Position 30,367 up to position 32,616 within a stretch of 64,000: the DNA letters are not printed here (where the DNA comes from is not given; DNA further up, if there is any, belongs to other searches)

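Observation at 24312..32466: Expanded LPS inner-core module: four tandem GT9 paralogs, a GT4-GT9 fusion and an LpxL-DUF1022 fusion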

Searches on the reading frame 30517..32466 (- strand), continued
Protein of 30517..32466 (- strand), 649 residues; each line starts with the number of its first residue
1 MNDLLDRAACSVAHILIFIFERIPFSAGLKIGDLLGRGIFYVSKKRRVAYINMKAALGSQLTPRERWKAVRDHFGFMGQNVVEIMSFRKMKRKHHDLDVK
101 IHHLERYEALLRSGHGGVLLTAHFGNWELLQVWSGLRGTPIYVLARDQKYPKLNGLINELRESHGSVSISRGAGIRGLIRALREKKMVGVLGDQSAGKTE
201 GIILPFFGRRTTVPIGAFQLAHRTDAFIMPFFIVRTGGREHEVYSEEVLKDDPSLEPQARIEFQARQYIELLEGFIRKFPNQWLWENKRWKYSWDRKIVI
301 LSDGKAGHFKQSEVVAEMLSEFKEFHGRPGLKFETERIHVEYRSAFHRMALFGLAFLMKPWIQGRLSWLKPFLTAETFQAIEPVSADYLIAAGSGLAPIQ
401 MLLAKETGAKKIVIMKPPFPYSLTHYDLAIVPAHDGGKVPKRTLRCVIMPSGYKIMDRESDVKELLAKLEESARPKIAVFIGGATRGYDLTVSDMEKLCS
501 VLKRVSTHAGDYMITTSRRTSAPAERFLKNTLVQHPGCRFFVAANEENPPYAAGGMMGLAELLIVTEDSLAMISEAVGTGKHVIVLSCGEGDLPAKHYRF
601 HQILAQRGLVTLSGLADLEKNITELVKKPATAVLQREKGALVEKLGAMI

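Call 39: search_protein_families(library=ncbifam, proteins=[L039:10926-11966:+, L039:11864-13042:+, L071:10884-11963:+, L071:11956-12993:+, L074:10164-11231:+, L074:11812-12873:+, L038:9393-10421:+], max_evalue=1e-10)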
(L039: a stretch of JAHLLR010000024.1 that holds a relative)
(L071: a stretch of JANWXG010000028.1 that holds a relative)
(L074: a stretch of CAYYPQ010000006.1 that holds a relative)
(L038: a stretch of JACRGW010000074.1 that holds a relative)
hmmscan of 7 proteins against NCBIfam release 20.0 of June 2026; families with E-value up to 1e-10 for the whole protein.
L039:10926-11966:+ (346 aa): 5 families
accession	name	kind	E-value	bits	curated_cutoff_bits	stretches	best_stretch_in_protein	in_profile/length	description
TIGR02195.1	heptsyl_trn_II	equivalog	4.4e-78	262.8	134.6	1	12-346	2-338/339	lipopolysaccharide heptosyltransferase II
NF008162.0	PRK10916.1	equivalog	1.5e-51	175.6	569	1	12-310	3-307/348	ADP-heptose--LPS heptosyltransferase RfaF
TIGR02201.1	heptsyl_trn_III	equivalog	5e-32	111.3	170.2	1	12-307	2-303/344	putative lipopolysaccharide heptosyltransferase III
NF007742.0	PRK10422.1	equivalog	1.6e-28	99.6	467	1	6-304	2-302/352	lipopolysaccharide core heptosyltransferase RfaQ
TIGR02193.1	heptsyl_trn_I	equivalog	1.8e-27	96.4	185.3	1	14-312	4-303/320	lipopolysaccharide heptosyltransferase I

L039:11864-13042:+ (392 aa): 6 families
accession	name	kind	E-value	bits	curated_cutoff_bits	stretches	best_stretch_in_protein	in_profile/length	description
TIGR02193.1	heptsyl_trn_I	equivalog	1.2e-50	172.6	185.3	1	35-379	1-318/320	lipopolysaccharide heptosyltransferase I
TIGR02201.1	heptsyl_trn_III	equivalog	8.2e-44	150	170.2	1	36-380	2-342/344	putative lipopolysaccharide heptosyltransferase III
TIGR02195.1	heptsyl_trn_II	equivalog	9.9e-40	136.7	134.6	1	35-380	1-337/339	lipopolysaccharide heptosyltransferase II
NF007742.0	PRK10422.1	equivalog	2.3e-34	118.8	467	1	34-340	6-303/352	lipopolysaccharide core heptosyltransferase RfaQ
NF008204.0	PRK10964.1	equivalog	4.7e-34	118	437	1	35-344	2-298/322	lipopolysaccharide heptosyltransferase RfaC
NF008162.0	PRK10916.1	equivalog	2.3e-20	73.1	569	1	35-380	2-342/348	ADP-heptose--LPS heptosyltransferase RfaF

L071:10884-11963:+ (359 aa): 6 families
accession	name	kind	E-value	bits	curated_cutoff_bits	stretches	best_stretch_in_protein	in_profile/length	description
TIGR02193.1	heptsyl_trn_I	equivalog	8.4e-53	179.6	185.3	1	14-351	1-319/320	lipopolysaccharide heptosyltransferase I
TIGR02195.1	heptsyl_trn_II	equivalog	7e-39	133.9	134.6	1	17-351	4-337/339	lipopolysaccharide heptosyltransferase II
TIGR02201.1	heptsyl_trn_III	equivalog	5.1e-37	127.7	170.2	1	14-321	1-310/344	putative lipopolysaccharide heptosyltransferase III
NF008204.0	PRK10964.1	equivalog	2.6e-32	112.2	437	1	14-318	2-300/322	lipopolysaccharide heptosyltransferase RfaC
NF007742.0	PRK10422.1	equivalog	5.5e-30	104.4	467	1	10-355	3-346/352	lipopolysaccharide core heptosyltransferase RfaQ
NF008162.0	PRK10916.1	equivalog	9.2e-20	71.1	569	1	17-353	5-344/348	ADP-heptose--LPS heptosyltransferase RfaF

L071:11956-12993:+ (345 aa): 5 families
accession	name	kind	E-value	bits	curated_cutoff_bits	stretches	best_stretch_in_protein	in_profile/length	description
TIGR02195.1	heptsyl_trn_II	equivalog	2.5e-46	158.4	134.6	1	6-282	1-284/339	lipopolysaccharide heptosyltransferase II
NF008162.0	PRK10916.1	equivalog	4.5e-32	111.6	569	1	6-283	2-290/348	ADP-heptose--LPS heptosyltransferase RfaF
TIGR02201.1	heptsyl_trn_III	equivalog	1.3e-30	106.6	170.2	1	6-333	1-343/344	putative lipopolysaccharide heptosyltransferase III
TIGR02193.1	heptsyl_trn_I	equivalog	5.3e-25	88.3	185.3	1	6-316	1-315/320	lipopolysaccharide heptosyltransferase I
NF007742.0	PRK10422.1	equivalog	7.5e-24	84.2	467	1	4-335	5-345/352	lipopolysaccharide core heptosyltransferase RfaQ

L074:10164-11231:+ (355 aa): 5 families
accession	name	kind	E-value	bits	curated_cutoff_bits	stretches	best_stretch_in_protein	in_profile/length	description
TIGR02195.1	heptsyl_trn_II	equivalog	1.5e-65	221.5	134.6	1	16-350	1-337/339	lipopolysaccharide heptosyltransferase II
NF008162.0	PRK10916.1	equivalog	5.8e-45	154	569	1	16-350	2-342/348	ADP-heptose--LPS heptosyltransferase RfaF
NF007742.0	PRK10422.1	equivalog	1.7e-20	73.2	467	1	14-306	5-298/352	lipopolysaccharide core heptosyltransferase RfaQ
TIGR02193.1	heptsyl_trn_I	equivalog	6.1e-20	71.7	185.3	1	25-349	10-318/320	lipopolysaccharide heptosyltransferase I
TIGR02201.1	heptsyl_trn_III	equivalog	2.6e-19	69.5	170.2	1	23-311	8-301/344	putative lipopolysaccharide heptosyltransferase III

L074:11812-12873:+ (353 aa): 6 families
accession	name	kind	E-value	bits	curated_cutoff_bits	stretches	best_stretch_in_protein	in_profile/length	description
TIGR02193.1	heptsyl_trn_I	equivalog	9.4e-50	169.6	185.3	1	7-347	2-320/320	lipopolysaccharide heptosyltransferase I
TIGR02195.1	heptsyl_trn_II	equivalog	7.8e-41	140.3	134.6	1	7-347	2-338/339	lipopolysaccharide heptosyltransferase II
TIGR02201.1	heptsyl_trn_III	equivalog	8.4e-38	130.3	170.2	1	7-347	2-343/344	putative lipopolysaccharide heptosyltransferase III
NF007742.0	PRK10422.1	equivalog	4.4e-34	117.8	467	1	5-347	6-343/352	lipopolysaccharide core heptosyltransferase RfaQ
NF008204.0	PRK10964.1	equivalog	2e-33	115.9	437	1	7-312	3-298/322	lipopolysaccharide heptosyltransferase RfaC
NF008162.0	PRK10916.1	equivalog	2.6e-21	76.2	569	1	7-312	3-306/348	ADP-heptose--LPS heptosyltransferase RfaF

L038:9393-10421:+ (342 aa): 5 families
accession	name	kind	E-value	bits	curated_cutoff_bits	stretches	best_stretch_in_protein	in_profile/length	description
TIGR02195.1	heptsyl_trn_II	equivalog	4.8e-61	206.7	134.6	1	12-336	2-334/339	lipopolysaccharide heptosyltransferase II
NF008162.0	PRK10916.1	equivalog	1.1e-38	133.3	569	1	12-303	3-305/348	ADP-heptose--LPS heptosyltransferase RfaF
TIGR02201.1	heptsyl_trn_III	equivalog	5.4e-35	121.1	170.2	1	12-305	2-306/344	putative lipopolysaccharide heptosyltransferase III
NF007742.0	PRK10422.1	equivalog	9e-34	116.8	467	1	8-305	4-308/352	lipopolysaccharide core heptosyltransferase RfaQ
TIGR02193.1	heptsyl_trn_I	equivalog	8.5e-19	67.9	185.3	1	12-302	2-298/320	lipopolysaccharide heptosyltransferase I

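Call 80: predict_structure(alignment_id=A3)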
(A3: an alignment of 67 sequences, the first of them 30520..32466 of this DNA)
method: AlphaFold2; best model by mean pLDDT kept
length: 649 residues; sequences in the alignment: 67
mean_pLDDT: 89.5   pTM: 0.85
mean pLDDT of the five models: 89.5, 88.5, 87.7, 87.3, 87.3
residues with pLDDT >= 90: 427; 70-90: 190; 50-70: 30; < 50: 2
segments of 3 or more residues with pLDDT < 50: none
pLDDT, mean of each block of 10 residues (from residue 1): 87 91 90 96 94 90 95 94 86 73 92 93 89 81 76 84 64 71 91 78 90 90 94 90 95 93 96 95 78 85 89 94 89 95 96 94 96 97 94 91 95 94 94 89 90 78 89 85 92 95 91 94 94 89 91 92 94 89 92 91 91 95 87 81 93
secondary structure, 60 per line:
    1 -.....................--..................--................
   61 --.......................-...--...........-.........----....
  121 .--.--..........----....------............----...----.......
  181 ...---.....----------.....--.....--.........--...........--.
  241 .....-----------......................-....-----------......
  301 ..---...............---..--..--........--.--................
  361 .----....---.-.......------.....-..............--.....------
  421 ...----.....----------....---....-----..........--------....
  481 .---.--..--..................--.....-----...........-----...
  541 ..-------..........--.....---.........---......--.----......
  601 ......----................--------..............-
elements in order: H2-22 H25-42 H45-60 H63-85 H92-98 E99-102 H104-112 E117-121 H127-136 E141-144 H151-162 E167-169 H174-183 E187-191 E202-206 E209-213 H216-224 E227-237 E240-245 H257-278 E295-302 H306-320 E332-339 H345-361 H366-369 H375-381 E388-392 H394-407 E410-414 E428-432 E443-446 H450-453 H459-468 E477-481 H492-509 E512-516 H522-532 E538-542 H550-559 E562-566 H570-578 E582-587 H595-606 E611-614 H615-626 H635-648

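Call 83: fold_search(model_id=the predicted structure, library=pdb)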
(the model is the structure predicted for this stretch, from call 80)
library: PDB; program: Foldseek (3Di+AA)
matches with E <= 10: 1355; with E <= 0.001: 171
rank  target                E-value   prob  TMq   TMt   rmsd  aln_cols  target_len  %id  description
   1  5knk                  7.4e-14  1.00  0.35  0.67   5.0       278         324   20  Lipid A secondary acyltransferase LpxM from Acinetobacter baumannii with catalytic residue substitution (E127A) (released 2016-09-28)
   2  5kn7                  1.9e-13  1.00  0.35  0.68   5.6       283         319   20  Lipid A secondary acyltransferase LpxM from Acinetobacter baumannii (released 2016-09-28)
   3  5f2z_C                9.8e-13  1.00  0.31  0.78   2.3       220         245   20  Crystal structure of membrane associated PatA from Mycobacterium smegmatis in complex with palmitate - P21 space group (released 2016-03-09)
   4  5oce_B                9.8e-13  1.00  0.34  0.83   2.8       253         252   17  THE MOLECULAR MECHANISM OF SUBSTRATE RECOGNITION AND CATALYSIS OF THE MEMBRANE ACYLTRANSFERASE PatA -- Complex of PatA (released 2017-12-27)
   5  5f34_A                1.2e-12  1.00  0.33  0.80   2.7       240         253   20  Crystal structure of membrane associated PatA from Mycobacterium smegmatis in complex with S-hexadecyl Coenzyme A - P2 (released 2016-03-09)
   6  5f2z_A                1.9e-12  1.00  0.34  0.85   2.5       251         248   19  Crystal structure of membrane associated PatA from Mycobacterium smegmatis in complex with palmitate - P21 space group (released 2016-03-09)
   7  5f2t_B                2.0e-12  1.00  0.34  0.79   2.8       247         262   18  Crystal structure of membrane associated PatA from Mycobacterium smegmatis in complex with palmitate - C 2 space group (released 2016-03-09)
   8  7ojt_A                2.9e-12  1.00  0.31  0.79   2.3       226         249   19  Crystal structure of unliganded PatA, a membrane associated acyltransferase from Mycobacterium smegmatis (released 2021-10-27)
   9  5f2t_A                4.2e-12  1.00  0.34  0.85   2.7       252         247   18  Crystal structure of membrane associated PatA from Mycobacterium smegmatis in complex with palmitate - C 2 space group (released 2016-03-09)
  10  5f2z_D                5.5e-12  1.00  0.31  0.77   2.2       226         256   20  Crystal structure of membrane associated PatA from Mycobacterium smegmatis in complex with palmitate - P21 space group (released 2016-03-09)
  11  5f34_C                5.5e-12  1.00  0.34  0.82   2.8       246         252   19  Crystal structure of membrane associated PatA from Mycobacterium smegmatis in complex with S-hexadecyl Coenzyme A - P2 (released 2016-03-09)
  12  5oce_A                8.9e-12  1.00  0.34  0.82   2.5       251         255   18  THE MOLECULAR MECHANISM OF SUBSTRATE RECOGNITION AND CATALYSIS OF THE MEMBRANE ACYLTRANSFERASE PatA -- Complex of PatA (released 2017-12-27)
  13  5f2z_B                9.4e-12  1.00  0.32  0.77   2.3       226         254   19  Crystal structure of membrane associated PatA from Mycobacterium smegmatis in complex with palmitate - P21 space group (released 2016-03-09)
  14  5f31                  1.2e-11  1.00  0.31  0.75   2.3       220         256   19  Crystal structure of membrane associated PatA from Mycobacterium smegmatis in complex with palmitate - P 42 21 2 space g (released 2016-03-09)
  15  1v4v_A                1.0e-08  1.00  0.34  0.55   8.6       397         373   15  Crystal Structure Of UDP-N-Acetylglucosamine 2-Epimerase From Thermus Thermophilus HB8 (released 2003-12-02)
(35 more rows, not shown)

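Call 85: search_protein_families(library=pfam, proteins=[L023:2892-5729:-, L023:6227-7081:+, L023:8007-9902:+, L023:9926-10843:+, L023:10911-11978:+, L023:12215-12778:-, L023:13145-14023:-, L023:14432-16627:+, L023:17092-18375:+], max_evalue=0.0001)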
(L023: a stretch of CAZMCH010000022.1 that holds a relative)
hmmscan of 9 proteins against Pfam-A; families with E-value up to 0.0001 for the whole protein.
L023:2892-5729:- (945 aa): 4 families
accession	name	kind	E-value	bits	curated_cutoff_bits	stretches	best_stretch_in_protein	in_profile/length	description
PF01074.27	Glyco_hydro_38N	-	6.3e-54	183.6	25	1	94-339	2-257/270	Glycosyl hydrolases family 38 N-terminal domain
PF07748.19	Glyco_hydro_38C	-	6.4e-38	131.5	25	1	597-803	2-205/206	Glycosyl hydrolases family 38 C-terminal domain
PF09261.16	Alpha-mann_mid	-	3.6e-17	62.7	31.1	1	357-450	4-96/96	Alpha mannosidase middle domain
PF17677.7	Glyco_hydro38C2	-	7.2e-10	39.3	22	1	864-942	1-72/72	Glycosyl hydrolases family 38 C-terminal beta sandwich domain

L023:6227-7081:+ (284 aa): 0 families

L023:8007-9902:+ (631 aa): 2 families
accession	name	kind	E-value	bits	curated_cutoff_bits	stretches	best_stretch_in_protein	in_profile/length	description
PF04389.22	Peptidase_M28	-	1.1e-36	126.8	21.3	1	190-400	1-191/193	Peptidase family M28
PF01546.33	Peptidase_M20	-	3e-05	24.5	24.6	1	229-299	28-100/206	Peptidase family M20/M25/M40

L023:9926-10843:+ (305 aa): 1 family
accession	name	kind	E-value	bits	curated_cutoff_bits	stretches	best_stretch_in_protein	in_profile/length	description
PF03279.18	Lip_A_acyltrans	-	2e-61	208.2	22.3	1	12-298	9-295/295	Bacterial lipid A biosynthesis acyltransferase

L023:10911-11978:+ (355 aa): 1 family
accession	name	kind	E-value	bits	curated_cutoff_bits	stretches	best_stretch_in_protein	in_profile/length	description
PF06258.17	Mito_fiss_Elm1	-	3.8e-48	164.6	27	1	19-350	1-301/304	Mitochondrial fission ELM1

L023:12215-12778:- (187 aa): 1 family
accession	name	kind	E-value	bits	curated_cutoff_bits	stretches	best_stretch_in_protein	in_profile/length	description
PF01850.27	PIN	-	7.6e-07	30.2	23.6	1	21-168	2-114/120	PIN domain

L023:13145-14023:- (292 aa): 0 families

L023:14432-16627:+ (731 aa): 3 families
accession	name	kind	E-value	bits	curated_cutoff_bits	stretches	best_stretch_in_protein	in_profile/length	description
PF03781.23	FGE-sulfatase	-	2e-22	80.5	23.3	2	13-64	5-55/255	Sulfatase-modifying factor enzyme 1-like domain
PF13088.12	BNR_2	-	6.2e-12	45.9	31.4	1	294-570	11-277/277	BNR repeat-like domain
PF07661.19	MORN_2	-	4.5e-07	29.8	29.6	0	640-660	1-21/22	MORN repeat variant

L023:17092-18375:+ (427 aa): 1 family
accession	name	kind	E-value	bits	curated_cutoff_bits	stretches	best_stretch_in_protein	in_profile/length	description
PF00795.27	CN_hydrolase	-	3.3e-40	138.5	23.2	1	172-395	11-253/256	Carbon-nitrogen hydrolase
